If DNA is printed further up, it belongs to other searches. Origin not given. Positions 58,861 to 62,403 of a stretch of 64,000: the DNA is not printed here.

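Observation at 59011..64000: STAND regulator with reversed SARP architecture, followed by a small protein, a mini-lipoprotein and a tail-fibre-like secreted protein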

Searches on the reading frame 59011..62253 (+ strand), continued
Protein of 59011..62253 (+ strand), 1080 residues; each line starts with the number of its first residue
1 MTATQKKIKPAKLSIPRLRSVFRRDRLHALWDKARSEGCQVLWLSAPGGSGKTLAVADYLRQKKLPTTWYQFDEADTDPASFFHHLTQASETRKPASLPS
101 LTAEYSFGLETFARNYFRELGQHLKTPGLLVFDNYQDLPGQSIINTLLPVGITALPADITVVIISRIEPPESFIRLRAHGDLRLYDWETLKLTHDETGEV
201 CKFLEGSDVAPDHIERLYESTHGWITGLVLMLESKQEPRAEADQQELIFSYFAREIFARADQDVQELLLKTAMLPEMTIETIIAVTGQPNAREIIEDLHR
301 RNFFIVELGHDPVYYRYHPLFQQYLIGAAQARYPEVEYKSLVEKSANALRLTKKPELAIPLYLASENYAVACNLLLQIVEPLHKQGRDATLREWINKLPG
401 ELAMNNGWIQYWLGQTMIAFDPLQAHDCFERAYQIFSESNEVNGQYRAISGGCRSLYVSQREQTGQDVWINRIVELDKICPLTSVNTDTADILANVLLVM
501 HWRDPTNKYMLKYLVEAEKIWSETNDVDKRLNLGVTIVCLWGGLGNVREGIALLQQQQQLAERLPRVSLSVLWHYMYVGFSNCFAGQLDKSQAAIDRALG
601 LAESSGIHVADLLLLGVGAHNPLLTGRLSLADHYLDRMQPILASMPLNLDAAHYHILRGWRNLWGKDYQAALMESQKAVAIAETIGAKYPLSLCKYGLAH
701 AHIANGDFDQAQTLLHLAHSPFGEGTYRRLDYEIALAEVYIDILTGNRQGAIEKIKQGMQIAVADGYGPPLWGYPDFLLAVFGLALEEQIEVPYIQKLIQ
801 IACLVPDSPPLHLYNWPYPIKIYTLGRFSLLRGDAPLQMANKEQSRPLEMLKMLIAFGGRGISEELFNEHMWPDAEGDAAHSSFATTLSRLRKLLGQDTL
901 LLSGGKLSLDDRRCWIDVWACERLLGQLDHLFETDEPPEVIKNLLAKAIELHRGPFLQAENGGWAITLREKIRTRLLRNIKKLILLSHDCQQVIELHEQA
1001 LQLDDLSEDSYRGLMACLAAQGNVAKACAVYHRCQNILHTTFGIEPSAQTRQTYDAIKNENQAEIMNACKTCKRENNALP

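Call 60: search_protein_families(library=pfam, proteins=[L002:4222-5394:+, L002:5456-6295:+, L003:7522-9639:+, L005:12372-13751:+, L005:11703-12233:+], max_evalue=0.1)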
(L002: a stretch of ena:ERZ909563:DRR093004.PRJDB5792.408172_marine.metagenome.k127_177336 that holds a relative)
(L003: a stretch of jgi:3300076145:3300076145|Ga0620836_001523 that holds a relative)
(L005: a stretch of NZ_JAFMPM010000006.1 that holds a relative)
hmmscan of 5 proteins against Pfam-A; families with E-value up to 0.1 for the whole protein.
L002:4222-5394:+ (390 aa): 2 families
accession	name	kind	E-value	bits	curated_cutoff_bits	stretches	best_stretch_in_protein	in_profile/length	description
PF16888.10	YwqH-like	-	0.02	15.6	33.7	1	60-169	5-105/123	YwqH-like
PF12789.12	PTR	-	0.02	15.4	27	0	94-113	13-32/60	Phage tail repeat like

L002:5456-6295:+ (279 aa): 1 family
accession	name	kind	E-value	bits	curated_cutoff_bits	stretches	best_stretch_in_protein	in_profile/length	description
PF21347.3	DUF3108_like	-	0.00019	21.8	27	1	213-267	136-189/199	DUF3108-like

L003:7522-9639:+ (705 aa): 9 families
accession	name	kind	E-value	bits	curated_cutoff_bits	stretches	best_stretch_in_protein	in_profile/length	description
PF00041.27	fn3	-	1.5e-14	54.4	25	2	156-241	2-83/84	Fibronectin type III domain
PF25059.1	FN3_DSCAM-DSCAML_C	-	3.3e-07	31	39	2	173-251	12-89/89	DSCAM/DSCAML C-terminal Fn3-like domain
PF16656.11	Pur_ac_phosph_N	-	3.7e-07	31.1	30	1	158-243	4-93/93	Purple acid Phosphatase, N-terminal domain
PF24489.1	Ig_J_second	-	2.1e-05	25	27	1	197-247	47-98/105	Tip attachment protein J second Ig-like domain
PF18998.6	Flg_new_2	-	4.8e-05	23.7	23.6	1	345-421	1-70/73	Divergent InlB B-repeat domain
PF16655.11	PhoD_N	-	0.00013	22.9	30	0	293-332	48-87/90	PhoD-like phosphatase, N-terminal domain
PF25788.1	Ig_Rha78A_N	-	0.0048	17.6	27.4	1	165-243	35-101/105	Rha78A-like, N-terminal immunoglobulin domain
PF19261.4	DUF5904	-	0.022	15.2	25.7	1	390-454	28-92/133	Domain of unknown function (DUF5904)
PF18847.6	LPD29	-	0.052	14.7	27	0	60-100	23-63/93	Large polyvalent protein associated domain 29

L005:12372-13751:+ (459 aa): 3 families
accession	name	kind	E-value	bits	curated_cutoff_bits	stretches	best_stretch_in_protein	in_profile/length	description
PF10042.14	DUF2278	-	5.4e-79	265.3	25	1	129-342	1-206/206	Uncharacterized conserved protein (DUF2278)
PF00932.25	LTD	-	3.1e-09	37.6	34.3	1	353-446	4-108/109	Lamin Tail Domain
PF20328.3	DUF6623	-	0.026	14.9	27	1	15-70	86-138/149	Family of unknown function (DUF6623)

L005:11703-12233:+ (176 aa): 0 families

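Call 61: search_protein_families(library=phrogs, proteins=[L002:4222-5394:+, L002:5456-6295:+], max_evalue=0.1)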
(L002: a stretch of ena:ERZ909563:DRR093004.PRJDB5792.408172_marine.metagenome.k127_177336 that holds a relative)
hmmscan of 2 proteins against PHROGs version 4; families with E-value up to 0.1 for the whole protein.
L002:4222-5394:+ (390 aa): 4 families
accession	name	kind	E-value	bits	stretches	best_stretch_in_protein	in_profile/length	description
phrog_1219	-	tail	0.00051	20.8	1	40-103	71-134/233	tail needle protein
phrog_1293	-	tail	0.00077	18.3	1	67-131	3-67/1424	tail length tape measure protein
phrog_19577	-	head and packaging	0.0037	17.4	1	42-109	98-166/378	minor head protein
phrog_1009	-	unknown function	0.031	15.4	0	65-102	34-71/103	-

L002:5456-6295:+ (279 aa): 0 families

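Call 62: search_solved_structures(query=L002:4222-5394:+, max_evalue=1)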
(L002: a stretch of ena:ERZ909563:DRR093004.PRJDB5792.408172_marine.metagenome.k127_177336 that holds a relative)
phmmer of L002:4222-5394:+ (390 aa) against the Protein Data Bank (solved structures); distinct sequences matched with E-value up to 1: 3.
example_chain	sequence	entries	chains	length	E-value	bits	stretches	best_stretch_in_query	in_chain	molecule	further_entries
3pr7_A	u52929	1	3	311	1.9e-08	37.3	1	289-376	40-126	UspA1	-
4lin_A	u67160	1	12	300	0.012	18.1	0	43-105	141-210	Tail needle protein gp26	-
4zxq_A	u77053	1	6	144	0.41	13.1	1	40-98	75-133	Tail needle protein gp26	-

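Call 71: search_solved_structures(query=window:59011-62253:+, max_evalue=0.01)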
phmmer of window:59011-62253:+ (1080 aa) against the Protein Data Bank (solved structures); distinct sequences matched with E-value up to 0.01: 1.
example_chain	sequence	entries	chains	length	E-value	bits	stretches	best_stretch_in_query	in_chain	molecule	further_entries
8bob_C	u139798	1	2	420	1.4e-22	82.6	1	9-404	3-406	HTH-type transcriptional regulator MalT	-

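Call 72: search_solved_structures(query=A3, max_evalue=0.01)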
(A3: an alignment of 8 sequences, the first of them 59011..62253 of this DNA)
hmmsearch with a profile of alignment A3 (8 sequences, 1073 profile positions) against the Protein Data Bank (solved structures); distinct sequences matched with E-value up to 0.01: 39.
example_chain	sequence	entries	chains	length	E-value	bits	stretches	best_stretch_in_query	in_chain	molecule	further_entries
8bob_C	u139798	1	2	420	1.1e-57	198.7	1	10-412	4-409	HTH-type transcriptional regulator MalT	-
9qhb_A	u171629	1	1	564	2.1e-39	138.2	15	988-1043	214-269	Engineered tetratricopeptide repeat protein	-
9qhc_A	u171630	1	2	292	4.8e-24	87.3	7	988-1043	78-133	Engineered tetratricopeptide repeat protein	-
8bu0_A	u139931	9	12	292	5.7e-24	87.1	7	988-1043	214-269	Consensus tetratricopeptide repeat protein | Crystal structure of an 8-repeat consensus TPR superhelix with Zinc. | Monomer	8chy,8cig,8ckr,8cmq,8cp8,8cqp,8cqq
7obi_A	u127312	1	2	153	2.6e-17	65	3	986-1043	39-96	CTPR-rv4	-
9gzg_A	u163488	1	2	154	1.2e-16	62.9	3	987-1043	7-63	Engineered CTPR protein with glutamic acids for conductivity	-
8k60_I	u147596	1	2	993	5.2e-14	54.1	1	828-1070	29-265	Regulatory protein AfsR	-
8jke_I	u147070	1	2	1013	5.8e-14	54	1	828-1070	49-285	Regulatory protein AfsR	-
2fo7_A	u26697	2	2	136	3.6e-13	51.3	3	988-1043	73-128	SYNTHETIC CONSENSUS TPR PROTEIN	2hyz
8ch0_A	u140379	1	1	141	3.9e-13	51.2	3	988-1043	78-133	Consensus tetratricopeptide repeat protein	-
8hvr_I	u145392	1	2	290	1.8e-12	49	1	828-1070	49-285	Regulatory protein AfsR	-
1na0_A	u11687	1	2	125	5.1e-10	40.9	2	989-1043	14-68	designed protein CTPR3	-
3kd7_A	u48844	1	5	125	1.5e-09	39.4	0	987-1015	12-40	CTPR390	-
2fez_A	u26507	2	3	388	3.6e-07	31.5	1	829-1069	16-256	Probable regulatory protein embR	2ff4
6v8e_A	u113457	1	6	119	1.2e-06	29.7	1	989-1043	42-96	Designed protein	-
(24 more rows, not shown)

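Call 75: search_dna_similar(query=L002:4222-5394:+, collection=phages, mode=protein, max_evalue=0.001, max_rows=12)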
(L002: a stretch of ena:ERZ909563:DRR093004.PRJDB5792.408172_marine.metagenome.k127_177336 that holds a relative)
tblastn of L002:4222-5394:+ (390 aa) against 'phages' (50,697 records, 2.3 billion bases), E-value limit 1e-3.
No match.

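Call 85: search_protein_families(library=pfam, alignment_id=A6, max_evalue=0.0001)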
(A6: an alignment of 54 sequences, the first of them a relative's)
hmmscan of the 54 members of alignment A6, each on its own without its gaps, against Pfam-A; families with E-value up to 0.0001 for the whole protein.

A. member 1, L003:7522-9639:+ (705 aa): 5 families
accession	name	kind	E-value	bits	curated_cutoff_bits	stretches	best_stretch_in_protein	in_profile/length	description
PF00041.27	fn3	-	1.5e-14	54.4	25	2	156-241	2-83/84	Fibronectin type III domain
PF25059.1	FN3_DSCAM-DSCAML_C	-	3.3e-07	31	39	0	173-251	12-89/89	DSCAM/DSCAML C-terminal Fn3-like domain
PF16656.11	Pur_ac_phosph_N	-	3.7e-07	31.1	30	1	158-243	4-93/93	Purple acid Phosphatase, N-terminal domain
PF24489.1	Ig_J_second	-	2.1e-05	25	27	0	197-247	47-98/105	Tip attachment protein J second Ig-like domain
PF18998.6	Flg_new_2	-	4.8e-05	23.7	23.6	1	345-421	1-70/73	Divergent InlB B-repeat domain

B. families by the number of members that match (of 54 scanned): 67 families (the first 25 are shown)
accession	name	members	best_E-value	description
PF10282.15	Lactonase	2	1.4e-68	Lactonase, 7-bladed beta-propeller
PF13145.12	Rotamase_2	2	5.1e-21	PPIC-type PPIASE domain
PF13205.12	Big_5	2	9.4e-21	Bacterial Ig-like domain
PF00639.27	Rotamase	2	2.1e-20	PPIC-type PPIASE domain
PF13616.12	Rotamase_3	2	4.4e-20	PPIC-type PPIASE domain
PF00041.27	fn3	2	1.7e-16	Fibronectin type III domain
PF01731.26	Arylesterase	2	2.4e-10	Arylesterase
PF08450.18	SGL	2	3e-10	SMP-30/Gluconolactonase/LRE-like region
PF25059.1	FN3_DSCAM-DSCAML_C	2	3.3e-07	DSCAM/DSCAML C-terminal Fn3-like domain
PF16656.11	Pur_ac_phosph_N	2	3.7e-07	Purple acid Phosphatase, N-terminal domain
PF01436.27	NHL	2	2e-06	NHL repeat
PF24489.1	Ig_J_second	2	2.1e-05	Tip attachment protein J second Ig-like domain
PF00791.26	ZU5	2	2.9e-05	ZU5 domain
PF17164.10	DUF5122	1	1.8e-83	Domain of unknown function (DUF5122) beta-propeller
PF14312.12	FG-GAP_2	1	1.4e-72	FG-GAP repeat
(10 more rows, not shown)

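Call 86: search_protein_families(library=padloc, proteins=[window:59011-62253:+, L002:4222-5394:+, L002:5456-6295:+], max_evalue=0.01)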
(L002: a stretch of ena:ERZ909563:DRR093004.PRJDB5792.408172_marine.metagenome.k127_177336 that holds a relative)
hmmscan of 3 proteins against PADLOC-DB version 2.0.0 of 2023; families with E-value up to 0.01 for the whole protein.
window:59011-62253:+ (1080 aa): 0 families

L002:4222-5394:+ (390 aa): 0 families

L002:5456-6295:+ (279 aa): 0 families

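Call 116: predict_structure(alignment_id=A2)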
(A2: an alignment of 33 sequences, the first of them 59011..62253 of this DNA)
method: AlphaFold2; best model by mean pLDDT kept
length: 1080 residues; sequences in the alignment: 33
mean_pLDDT: 89.6   pTM: 0.83
mean pLDDT of the five models: 89.6, 88.8, 87.6, 87.4, 86.3
residues with pLDDT >= 90: 733; 70-90: 294; 50-70: 38; < 50: 15
segments of 3 or more residues with pLDDT < 50: 1-6, 240-243, 1076-1080
pLDDT, mean of each block of 10 residues (from residue 1): 45 82 92 93 92 92 92 89 89 68 88 94 90 92 93 94 95 93 95 92 82 87 84 62 56 74 91 91 92 89 81 84 90 94 95 91 95 95 90 94 95 92 94 97 96 91 90 94 89 94 87 94 93 95 92 94 88 96 95 96 92 94 95 96 87 96 96 97 90 95 97 93 80 96 96 96 94 92 95 96 89 89 92 81 79 93 92 88 93 90 93 92 90 82 88 89 90 92 85 90 91 92 92 94 92 92 82 53
secondary structure, 60 per line:
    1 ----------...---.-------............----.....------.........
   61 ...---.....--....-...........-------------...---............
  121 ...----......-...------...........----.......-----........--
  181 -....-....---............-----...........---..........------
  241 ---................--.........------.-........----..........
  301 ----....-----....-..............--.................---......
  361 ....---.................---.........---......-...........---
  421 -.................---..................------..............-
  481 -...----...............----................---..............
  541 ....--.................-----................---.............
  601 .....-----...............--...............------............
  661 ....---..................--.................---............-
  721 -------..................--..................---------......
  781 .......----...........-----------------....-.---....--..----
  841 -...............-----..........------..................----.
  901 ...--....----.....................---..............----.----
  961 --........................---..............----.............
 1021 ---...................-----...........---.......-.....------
elements in order (helices of 4 or more, strands of 3 or more residues): H25-36 E41-45 H52-63 E67-71 H74-77 H79-89 H109-123 E128-133 H144-154 E159-165 H171-178 E182-185 H187-190 H194-205 H211-221 H225-234 H244-259 H262-270 H279-286 H291-300 E305-308 E314-317 H319-332 H335-351 H355-364 H368-384 H388-396 H400-405 H407-417 H422-438 H442-459 H466-479 H489-503 H508-523 H527-544 H547-563 H569-584 H588-605 H611-625 H628-642 H649-664 H668-685 H688-704 H708-719 H728-745 H748-765 H775-787 H792-802 E820-823 E829-832 H842-856 H864-871 H878-895 E900-903 E906-909 E914-916 H917-934 H938-951 H963-986 H990-1003 H1008-1020 H1024-1042 H1048-1058 H1062-1068 H1070-1074
